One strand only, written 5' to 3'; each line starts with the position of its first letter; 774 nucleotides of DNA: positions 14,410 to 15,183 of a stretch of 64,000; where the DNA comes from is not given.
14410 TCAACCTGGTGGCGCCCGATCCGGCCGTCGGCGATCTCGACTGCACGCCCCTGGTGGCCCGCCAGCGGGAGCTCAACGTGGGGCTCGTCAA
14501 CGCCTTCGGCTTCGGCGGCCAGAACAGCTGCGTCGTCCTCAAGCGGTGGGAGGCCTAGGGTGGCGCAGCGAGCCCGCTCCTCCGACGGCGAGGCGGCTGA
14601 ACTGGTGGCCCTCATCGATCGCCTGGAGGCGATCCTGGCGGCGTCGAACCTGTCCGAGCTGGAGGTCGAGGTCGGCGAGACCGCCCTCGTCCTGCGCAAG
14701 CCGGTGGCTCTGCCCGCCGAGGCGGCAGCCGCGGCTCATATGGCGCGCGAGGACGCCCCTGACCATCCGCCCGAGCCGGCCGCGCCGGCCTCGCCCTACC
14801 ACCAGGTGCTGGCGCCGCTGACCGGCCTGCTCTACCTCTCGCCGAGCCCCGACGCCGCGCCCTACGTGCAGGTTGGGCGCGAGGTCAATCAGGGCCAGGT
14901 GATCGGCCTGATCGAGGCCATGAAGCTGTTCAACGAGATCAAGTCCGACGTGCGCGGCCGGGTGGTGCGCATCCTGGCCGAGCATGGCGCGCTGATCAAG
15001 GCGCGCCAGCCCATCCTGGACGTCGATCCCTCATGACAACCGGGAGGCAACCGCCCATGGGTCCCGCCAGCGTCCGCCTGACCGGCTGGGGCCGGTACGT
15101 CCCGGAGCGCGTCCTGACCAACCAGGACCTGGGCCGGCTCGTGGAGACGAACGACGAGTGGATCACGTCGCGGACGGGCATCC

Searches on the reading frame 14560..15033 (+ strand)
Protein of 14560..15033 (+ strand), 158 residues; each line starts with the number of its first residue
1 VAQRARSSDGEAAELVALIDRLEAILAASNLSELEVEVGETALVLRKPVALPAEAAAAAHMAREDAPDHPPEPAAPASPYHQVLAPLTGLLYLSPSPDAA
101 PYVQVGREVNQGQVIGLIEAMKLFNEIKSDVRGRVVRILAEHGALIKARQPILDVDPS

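Call 4: search_protein_families(library=ncbifam, proteins=[window:14560-15033:+], max_evalue=1)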
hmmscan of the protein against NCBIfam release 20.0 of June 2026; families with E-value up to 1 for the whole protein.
window:14560-15033:+ (158 aa): 24 families
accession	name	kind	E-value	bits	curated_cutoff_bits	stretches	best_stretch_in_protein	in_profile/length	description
TIGR00531.1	BCCP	equivalog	1e-27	97.6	115.2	1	19-155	6-154/156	acetyl-CoA carboxylase biotin carboxyl carrier protein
NF005457.0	PRK07051.1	equivalog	1.2e-23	83.1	87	1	81-156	4-79/80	acetyl-CoA carboxylase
NF006761.0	PRK09282.1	domain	1.1e-12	47.3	402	1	35-156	477-590/591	pyruvate carboxylase subunit B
NF004173.0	PRK05641.1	equivalog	6.7e-08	33.2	199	1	44-154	47-151/153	putative acetyl-CoA carboxylase biotin carboxyl carrier protein subunit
TIGR01108.1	oadA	equivalog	4.3e-07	28.8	756.5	1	53-149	495-579/582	sodium-extruding oxaloacetate decarboxylase subunit alpha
NF010643.0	PRK14040.1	subfamily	5.8e-07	28.3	892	1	49-155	495-594/595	oxaloacetate decarboxylase subunit alpha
NF005117.0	PRK06549.1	equivalog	2e-06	28.4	159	1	37-150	20-124/130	acetyl-CoA carboxylase biotin carboxyl carrier protein subunit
NF009554.0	PRK12999.1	equivalog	1.4e-05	23.1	965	1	100-154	1090-1144/1147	pyruvate carboxylase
NF047903.1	MmDecMmdC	equivalog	1.5e-05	25.4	200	1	36-130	15-106/132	methylmalonyl-CoA decarboxylase subunit gamma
TIGR02712.1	urea_carbox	equivalog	1.6e-05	22.8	1303.85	1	102-153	1147-1198/1201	urea carboxylase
NF010645.0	PRK14042.1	equivalog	2.4e-05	23.3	1182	1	100-155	538-593/596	pyruvate carboxylase subunit B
NF002270.0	PRK01202.1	subfamily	0.001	18.8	117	1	104-138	47-81/129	glycine cleavage system protein GcvH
TIGR01235.1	pyruv_carbox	equivalog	0.0012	16.4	1114.45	1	102-153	1089-1140/1143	pyruvate carboxylase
NF006079.0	PRK08225.1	equivalog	0.0015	18.5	95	1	103-147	17-61/70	acetyl-CoA carboxylase biotin carboxyl carrier protein subunit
NF011457.0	PRK14875.1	equivalog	0.0015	17.6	307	1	102-152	24-74/372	acetoin dehydrogenase dihydrolipoyllysine-residue acetyltransferase subunit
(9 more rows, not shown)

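Call 6: search_protein_families(library=pfam, proteins=[window:14560-15033:+], max_evalue=0.1)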
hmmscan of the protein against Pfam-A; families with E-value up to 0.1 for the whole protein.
window:14560-15033:+ (158 aa): 4 families
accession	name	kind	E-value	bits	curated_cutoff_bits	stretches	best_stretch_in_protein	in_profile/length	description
PF00364.28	Biotin_lipoyl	-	2.6e-13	50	22.1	1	82-153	2-71/73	Biotin-requiring enzyme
PF13375.12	RnfC_N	-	0.002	18.5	25.6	1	98-139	41-81/101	RnfC Barrel sandwich hybrid domain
PF01597.25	GCV_H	-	0.0045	17.3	22.2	1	104-138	40-74/122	Glycine cleavage H-protein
PF13533.13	Biotin_lipoyl_2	-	0.019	15.3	29.8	0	102-116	15-29/32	Biotin-lipoyl like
